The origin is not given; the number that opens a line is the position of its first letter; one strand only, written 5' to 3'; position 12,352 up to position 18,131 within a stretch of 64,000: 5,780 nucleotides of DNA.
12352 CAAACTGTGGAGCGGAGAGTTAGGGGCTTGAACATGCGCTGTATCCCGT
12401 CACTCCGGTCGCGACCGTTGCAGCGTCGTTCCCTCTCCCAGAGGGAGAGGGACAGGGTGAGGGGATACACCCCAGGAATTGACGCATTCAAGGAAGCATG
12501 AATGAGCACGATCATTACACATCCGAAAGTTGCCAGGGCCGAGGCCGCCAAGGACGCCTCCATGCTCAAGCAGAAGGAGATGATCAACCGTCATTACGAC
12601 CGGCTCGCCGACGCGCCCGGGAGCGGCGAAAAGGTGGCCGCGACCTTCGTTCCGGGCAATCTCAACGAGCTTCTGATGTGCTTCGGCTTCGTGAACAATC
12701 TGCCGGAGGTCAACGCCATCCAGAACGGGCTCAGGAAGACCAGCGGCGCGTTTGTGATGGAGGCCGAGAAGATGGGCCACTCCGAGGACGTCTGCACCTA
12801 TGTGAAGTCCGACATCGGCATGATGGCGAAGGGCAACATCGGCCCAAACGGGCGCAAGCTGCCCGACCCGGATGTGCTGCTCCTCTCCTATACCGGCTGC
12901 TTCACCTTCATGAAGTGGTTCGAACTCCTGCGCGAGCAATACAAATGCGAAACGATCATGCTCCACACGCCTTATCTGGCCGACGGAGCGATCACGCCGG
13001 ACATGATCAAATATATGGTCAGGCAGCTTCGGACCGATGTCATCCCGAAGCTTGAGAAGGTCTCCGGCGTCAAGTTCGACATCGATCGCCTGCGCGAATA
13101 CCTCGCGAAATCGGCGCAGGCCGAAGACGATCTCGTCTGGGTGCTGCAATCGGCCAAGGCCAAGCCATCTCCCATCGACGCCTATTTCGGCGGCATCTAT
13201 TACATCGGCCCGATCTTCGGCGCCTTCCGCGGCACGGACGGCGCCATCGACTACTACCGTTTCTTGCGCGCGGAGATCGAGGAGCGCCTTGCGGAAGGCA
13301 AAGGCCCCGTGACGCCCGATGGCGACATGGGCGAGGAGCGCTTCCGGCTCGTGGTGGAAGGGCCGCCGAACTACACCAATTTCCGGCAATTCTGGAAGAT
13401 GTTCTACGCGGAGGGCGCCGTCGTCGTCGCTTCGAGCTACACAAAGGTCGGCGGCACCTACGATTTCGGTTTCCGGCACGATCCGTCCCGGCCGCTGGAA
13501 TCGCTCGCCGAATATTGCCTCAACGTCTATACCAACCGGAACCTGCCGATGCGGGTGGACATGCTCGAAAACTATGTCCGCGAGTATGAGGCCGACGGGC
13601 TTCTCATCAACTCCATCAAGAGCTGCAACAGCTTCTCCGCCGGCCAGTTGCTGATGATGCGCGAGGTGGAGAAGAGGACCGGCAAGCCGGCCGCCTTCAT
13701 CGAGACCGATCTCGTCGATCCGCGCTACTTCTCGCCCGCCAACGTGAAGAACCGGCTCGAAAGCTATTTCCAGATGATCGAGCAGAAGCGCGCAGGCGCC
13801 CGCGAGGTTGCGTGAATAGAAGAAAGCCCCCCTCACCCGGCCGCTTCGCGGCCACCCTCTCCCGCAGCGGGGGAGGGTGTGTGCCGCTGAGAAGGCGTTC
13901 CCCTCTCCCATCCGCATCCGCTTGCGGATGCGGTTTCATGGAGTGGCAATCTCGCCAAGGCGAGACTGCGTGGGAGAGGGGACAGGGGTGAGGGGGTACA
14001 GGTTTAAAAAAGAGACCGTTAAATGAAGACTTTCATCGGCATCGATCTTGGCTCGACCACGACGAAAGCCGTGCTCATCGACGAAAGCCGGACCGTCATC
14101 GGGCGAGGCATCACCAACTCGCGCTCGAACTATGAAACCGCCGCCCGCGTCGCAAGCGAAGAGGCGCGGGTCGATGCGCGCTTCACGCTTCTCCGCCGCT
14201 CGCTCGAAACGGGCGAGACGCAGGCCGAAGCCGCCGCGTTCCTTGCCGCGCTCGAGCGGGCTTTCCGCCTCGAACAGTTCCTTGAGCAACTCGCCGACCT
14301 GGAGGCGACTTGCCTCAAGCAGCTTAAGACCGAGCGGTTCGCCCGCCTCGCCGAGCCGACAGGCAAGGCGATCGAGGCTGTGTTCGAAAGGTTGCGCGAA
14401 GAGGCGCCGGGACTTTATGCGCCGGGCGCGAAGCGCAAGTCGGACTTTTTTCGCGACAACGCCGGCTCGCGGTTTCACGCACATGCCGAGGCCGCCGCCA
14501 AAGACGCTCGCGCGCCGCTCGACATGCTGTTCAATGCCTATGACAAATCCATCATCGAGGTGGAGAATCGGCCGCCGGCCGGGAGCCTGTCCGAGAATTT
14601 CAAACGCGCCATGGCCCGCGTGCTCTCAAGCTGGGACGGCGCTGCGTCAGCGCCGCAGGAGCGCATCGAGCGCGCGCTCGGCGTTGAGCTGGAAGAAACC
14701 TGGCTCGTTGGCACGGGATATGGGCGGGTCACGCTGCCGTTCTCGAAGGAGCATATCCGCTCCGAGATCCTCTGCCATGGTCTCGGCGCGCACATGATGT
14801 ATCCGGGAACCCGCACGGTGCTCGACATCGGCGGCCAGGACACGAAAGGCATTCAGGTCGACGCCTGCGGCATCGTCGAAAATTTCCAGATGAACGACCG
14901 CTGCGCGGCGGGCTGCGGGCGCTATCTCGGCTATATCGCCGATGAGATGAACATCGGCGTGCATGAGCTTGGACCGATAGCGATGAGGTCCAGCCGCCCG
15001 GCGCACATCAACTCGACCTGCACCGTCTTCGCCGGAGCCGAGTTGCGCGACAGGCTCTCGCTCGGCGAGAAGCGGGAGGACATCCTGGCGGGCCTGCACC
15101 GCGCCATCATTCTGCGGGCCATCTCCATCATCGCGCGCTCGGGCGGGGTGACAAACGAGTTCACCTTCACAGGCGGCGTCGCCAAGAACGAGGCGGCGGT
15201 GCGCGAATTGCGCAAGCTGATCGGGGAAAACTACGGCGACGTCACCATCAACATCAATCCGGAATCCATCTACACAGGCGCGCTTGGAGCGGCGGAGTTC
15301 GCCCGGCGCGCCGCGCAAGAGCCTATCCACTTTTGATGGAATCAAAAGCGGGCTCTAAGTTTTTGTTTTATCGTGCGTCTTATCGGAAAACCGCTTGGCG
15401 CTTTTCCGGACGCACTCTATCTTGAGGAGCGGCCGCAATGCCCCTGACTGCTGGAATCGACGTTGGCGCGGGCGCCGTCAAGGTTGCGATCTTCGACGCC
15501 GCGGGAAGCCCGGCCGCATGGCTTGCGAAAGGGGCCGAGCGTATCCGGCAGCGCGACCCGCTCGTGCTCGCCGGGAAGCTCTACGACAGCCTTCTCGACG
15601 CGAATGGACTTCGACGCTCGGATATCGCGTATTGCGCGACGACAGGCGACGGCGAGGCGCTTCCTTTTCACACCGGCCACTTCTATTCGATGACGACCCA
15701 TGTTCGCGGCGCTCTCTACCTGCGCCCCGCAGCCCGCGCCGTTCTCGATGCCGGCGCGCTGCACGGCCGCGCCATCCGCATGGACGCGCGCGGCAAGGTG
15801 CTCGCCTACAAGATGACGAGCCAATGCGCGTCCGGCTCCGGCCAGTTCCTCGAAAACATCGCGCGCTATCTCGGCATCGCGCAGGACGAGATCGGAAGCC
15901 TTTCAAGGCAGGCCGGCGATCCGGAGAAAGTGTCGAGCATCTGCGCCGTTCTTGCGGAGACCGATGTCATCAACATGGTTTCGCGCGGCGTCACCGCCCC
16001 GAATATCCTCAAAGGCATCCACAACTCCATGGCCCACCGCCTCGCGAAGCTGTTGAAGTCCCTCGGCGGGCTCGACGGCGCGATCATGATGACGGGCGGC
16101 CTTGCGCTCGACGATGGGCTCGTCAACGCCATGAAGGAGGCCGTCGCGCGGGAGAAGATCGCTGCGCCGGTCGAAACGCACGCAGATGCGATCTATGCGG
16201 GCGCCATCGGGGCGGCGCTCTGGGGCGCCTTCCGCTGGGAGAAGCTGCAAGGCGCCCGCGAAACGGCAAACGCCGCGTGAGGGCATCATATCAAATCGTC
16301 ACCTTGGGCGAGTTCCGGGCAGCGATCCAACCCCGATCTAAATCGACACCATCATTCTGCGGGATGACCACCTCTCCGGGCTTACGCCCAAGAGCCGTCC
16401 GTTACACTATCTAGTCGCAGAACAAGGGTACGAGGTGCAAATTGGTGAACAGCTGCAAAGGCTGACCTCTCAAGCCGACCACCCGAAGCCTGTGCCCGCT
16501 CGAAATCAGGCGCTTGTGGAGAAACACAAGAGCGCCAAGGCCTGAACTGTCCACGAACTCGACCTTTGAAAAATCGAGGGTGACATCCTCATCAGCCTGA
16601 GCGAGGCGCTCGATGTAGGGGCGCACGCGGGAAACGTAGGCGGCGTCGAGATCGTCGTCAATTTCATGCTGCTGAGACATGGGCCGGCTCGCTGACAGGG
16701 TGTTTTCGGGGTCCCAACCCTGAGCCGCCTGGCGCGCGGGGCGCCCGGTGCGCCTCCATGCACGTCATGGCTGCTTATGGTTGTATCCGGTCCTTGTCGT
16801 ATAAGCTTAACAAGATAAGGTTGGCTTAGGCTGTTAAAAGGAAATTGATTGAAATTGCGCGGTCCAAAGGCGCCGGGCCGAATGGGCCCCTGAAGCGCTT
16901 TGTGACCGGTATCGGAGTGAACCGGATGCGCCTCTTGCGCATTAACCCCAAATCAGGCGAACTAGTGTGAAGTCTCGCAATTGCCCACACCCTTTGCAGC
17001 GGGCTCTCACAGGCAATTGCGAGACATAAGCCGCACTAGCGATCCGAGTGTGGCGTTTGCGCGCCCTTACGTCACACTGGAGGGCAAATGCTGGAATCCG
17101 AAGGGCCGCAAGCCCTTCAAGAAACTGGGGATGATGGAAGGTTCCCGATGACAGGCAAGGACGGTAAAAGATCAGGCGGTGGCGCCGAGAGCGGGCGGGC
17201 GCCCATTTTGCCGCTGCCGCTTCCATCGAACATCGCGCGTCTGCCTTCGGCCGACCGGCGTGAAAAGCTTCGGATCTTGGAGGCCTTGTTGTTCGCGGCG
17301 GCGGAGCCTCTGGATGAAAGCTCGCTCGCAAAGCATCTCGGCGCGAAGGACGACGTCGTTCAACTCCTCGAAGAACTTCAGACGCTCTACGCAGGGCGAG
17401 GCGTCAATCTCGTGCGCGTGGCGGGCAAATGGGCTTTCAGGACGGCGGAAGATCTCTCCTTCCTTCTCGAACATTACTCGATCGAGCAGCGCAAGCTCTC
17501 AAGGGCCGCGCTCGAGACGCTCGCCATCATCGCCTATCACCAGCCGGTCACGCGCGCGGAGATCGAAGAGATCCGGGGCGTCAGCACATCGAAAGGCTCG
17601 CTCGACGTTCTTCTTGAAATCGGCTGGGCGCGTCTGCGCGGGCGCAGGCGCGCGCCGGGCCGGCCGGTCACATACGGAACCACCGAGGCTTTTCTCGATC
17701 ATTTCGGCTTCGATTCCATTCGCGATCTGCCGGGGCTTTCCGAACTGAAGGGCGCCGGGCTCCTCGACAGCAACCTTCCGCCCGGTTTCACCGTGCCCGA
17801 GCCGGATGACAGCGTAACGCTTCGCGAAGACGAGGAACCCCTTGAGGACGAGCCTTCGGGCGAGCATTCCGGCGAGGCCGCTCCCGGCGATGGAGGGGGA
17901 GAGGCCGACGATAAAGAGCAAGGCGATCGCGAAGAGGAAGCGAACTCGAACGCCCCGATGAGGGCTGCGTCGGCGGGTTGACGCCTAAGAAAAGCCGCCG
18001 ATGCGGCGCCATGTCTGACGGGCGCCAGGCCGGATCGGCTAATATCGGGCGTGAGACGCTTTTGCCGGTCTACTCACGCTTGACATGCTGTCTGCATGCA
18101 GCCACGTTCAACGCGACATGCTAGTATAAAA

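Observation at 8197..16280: Thauera-type (Dch/Had/Oah) anaerobic benzoyl-CoA pathway in a purple phototroph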

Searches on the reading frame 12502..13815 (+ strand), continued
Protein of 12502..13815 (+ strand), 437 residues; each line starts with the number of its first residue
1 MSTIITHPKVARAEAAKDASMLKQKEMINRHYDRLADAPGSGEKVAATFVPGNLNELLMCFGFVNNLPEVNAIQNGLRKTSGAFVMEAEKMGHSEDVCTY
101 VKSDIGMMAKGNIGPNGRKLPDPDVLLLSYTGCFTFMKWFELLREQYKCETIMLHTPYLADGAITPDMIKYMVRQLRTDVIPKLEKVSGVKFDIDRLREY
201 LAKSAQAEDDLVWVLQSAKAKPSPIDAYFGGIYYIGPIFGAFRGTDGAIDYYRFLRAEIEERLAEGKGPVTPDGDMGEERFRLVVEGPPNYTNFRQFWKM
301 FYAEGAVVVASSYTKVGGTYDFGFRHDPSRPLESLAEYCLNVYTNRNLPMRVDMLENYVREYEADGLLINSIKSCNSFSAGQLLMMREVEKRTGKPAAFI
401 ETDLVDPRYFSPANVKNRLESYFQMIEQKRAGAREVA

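Call 62: search_solved_structures(query=window:12502-13815:+, max_evalue=1e-10, show_alignments=1)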
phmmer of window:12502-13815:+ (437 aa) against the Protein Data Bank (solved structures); distinct sequences matched with E-value up to 1e-10: 3.
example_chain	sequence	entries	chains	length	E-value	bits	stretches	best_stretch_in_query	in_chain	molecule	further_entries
9g87_A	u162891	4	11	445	7.7e-59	202.7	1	30-430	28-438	3-methylbenzoyl-CoA reductase beta subunit MbdO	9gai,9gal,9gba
3o3m_A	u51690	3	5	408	5.9e-30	107.6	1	61-430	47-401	alpha subunit 2-hydroxyisocaproyl-CoA dehydratase | alpha-subunit 2-hydroxyisocaproyl-CoA dehydratase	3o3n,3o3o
8s02_A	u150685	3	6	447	6.9e-16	61.2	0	68-314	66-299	BzdO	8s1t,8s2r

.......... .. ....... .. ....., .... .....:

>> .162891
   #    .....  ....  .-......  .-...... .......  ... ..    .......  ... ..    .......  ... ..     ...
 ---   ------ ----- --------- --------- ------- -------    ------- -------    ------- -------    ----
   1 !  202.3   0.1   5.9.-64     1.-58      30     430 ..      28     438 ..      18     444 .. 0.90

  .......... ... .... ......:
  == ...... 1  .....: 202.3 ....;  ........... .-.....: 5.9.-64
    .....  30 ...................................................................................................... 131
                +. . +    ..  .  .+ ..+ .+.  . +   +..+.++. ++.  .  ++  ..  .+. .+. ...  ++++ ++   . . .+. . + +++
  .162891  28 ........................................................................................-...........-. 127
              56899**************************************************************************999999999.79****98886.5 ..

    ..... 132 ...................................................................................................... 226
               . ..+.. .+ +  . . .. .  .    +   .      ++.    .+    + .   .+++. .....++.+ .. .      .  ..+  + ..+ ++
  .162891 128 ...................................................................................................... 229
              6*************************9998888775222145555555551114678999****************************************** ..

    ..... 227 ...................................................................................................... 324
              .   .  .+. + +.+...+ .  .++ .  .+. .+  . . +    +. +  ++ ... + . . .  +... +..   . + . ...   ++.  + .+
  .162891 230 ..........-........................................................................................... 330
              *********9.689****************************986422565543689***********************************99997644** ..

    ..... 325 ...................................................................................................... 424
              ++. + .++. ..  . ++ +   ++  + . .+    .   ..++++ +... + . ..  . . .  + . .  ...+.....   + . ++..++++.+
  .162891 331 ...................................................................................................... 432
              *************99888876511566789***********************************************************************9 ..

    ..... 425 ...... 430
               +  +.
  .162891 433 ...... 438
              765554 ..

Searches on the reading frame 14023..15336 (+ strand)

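Call 3: search_protein_families(library=ncbifam, proteins=[window:14023-15336:+])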
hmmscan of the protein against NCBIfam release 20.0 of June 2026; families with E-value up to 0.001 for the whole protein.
window:14023-15336:+ (437 aa): 7 families
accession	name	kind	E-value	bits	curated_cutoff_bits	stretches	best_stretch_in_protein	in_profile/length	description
TIGR02259.1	benz_CoA_red_A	equivalog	6.3e-231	766.6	578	1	1-427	1-432/432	benzoyl-CoA reductase subunit A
TIGR00241.1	CoA_E_activ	domain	6.8e-56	189.6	125.4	2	221-424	50-246/248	acyl-CoA dehydratase activase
TIGR03192.1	benz_CoA_bzdQ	equivalog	1.6e-42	146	380.2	1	202-428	65-287/293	benzoyl-CoA reductase, bzd-type, subunit Q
TIGR02261.1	benz_CoA_red_D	equivalog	5e-29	101.3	312.85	1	229-425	66-260/262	benzoyl-CoA reductase subunit D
TIGR03286.1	methan_mark_15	hypoth_equivalog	3.6e-26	92.1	455.75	1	215-426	185-400/404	methanogenesis marker 15 protein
NF009842.0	PRK13317.1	equivalog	0.00013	21.5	234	0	1-26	1-26/277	type II pantothenate kinase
TIGR01312.1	XylB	equivalog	0.00078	18.1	380.25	0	5-33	1-29/481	xylulokinase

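Call 4: search_protein_families(library=pfam, proteins=[window:14023-15336:+])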
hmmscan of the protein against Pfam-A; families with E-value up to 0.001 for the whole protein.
window:14023-15336:+ (437 aa): 1 family
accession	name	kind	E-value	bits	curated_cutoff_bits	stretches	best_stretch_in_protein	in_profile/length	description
PF01869.26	BcrAD_BadFG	-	2e-82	277.2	31.5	1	5-427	1-271/271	BadF/BadG/BcrA/BcrD ATPase family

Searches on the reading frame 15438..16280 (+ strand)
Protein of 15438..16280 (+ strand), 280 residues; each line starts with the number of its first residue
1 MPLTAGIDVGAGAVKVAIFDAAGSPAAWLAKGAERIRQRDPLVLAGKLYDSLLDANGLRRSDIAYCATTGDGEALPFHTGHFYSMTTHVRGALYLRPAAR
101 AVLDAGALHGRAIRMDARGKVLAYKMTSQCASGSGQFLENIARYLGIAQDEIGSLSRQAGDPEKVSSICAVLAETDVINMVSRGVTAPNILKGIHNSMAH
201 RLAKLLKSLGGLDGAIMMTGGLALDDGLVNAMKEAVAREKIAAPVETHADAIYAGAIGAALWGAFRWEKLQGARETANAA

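Call 3: search_protein_families(library=ncbifam, proteins=[window:15438-16280:+])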
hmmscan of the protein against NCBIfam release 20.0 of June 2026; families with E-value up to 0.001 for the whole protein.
window:15438-16280:+ (280 aa): 5 families
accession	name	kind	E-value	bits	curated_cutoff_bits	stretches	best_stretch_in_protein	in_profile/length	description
TIGR02261.1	benz_CoA_red_D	equivalog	1.8e-141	469.9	312.85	1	3-263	2-262/262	benzoyl-CoA reductase subunit D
TIGR00241.1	CoA_E_activ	domain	6.4e-40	137.2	125.4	1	4-261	2-247/248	acyl-CoA dehydratase activase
TIGR03192.1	benz_CoA_bzdQ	equivalog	4.6e-31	108.4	380.2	1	45-264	70-287/293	benzoyl-CoA reductase, bzd-type, subunit Q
TIGR02259.1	benz_CoA_red_A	equivalog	4.6e-27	94.8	578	1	64-260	231-429/432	benzoyl-CoA reductase subunit A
TIGR03286.1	methan_mark_15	hypoth_equivalog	3.8e-18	65.6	455.75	1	3-262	145-400/404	methanogenesis marker 15 protein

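Call 4: search_protein_families(library=pfam, proteins=[window:15438-16280:+])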
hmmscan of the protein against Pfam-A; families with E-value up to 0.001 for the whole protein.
window:15438-16280:+ (280 aa): 1 family
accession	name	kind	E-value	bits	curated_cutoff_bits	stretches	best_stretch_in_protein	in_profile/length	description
PF01869.26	BcrAD_BadFG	-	1e-70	238.8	31.5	1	6-263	2-271/271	BadF/BadG/BcrA/BcrD ATPase family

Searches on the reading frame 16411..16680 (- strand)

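Call 83: search_protein_families(library=pfam, proteins=[window:16411-16680:-], max_evalue=0.0001)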
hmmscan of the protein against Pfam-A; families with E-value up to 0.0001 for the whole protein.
window:16411-16680:- (89 aa): 2 families
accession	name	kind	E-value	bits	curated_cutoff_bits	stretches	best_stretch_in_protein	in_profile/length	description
PF01740.26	STAS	-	9.1e-15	54.8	22.6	1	7-86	15-96/106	STAS domain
PF13466.11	STAS_2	-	2.3e-13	50.6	29.2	1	8-79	4-75/80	STAS domain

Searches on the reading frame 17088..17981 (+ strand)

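Call 6: search_protein_families(library=ncbifam, max_evalue=1e-10, proteins=[window:17088-17981:+])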
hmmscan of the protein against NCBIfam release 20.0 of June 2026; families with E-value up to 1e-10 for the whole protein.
window:17088-17981:+ (297 aa): 2 families
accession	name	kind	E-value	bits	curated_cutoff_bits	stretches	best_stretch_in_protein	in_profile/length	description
TIGR00281.1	TIGR00281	equivalog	2.2e-30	105.6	89.2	1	62-220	4-167/186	SMC-Scp complex subunit ScpB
NF001106.1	PRK00135.2-1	exception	8.1e-22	77.6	300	1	82-218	227-366/377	SMC-Scp complex subunit ScpB, long form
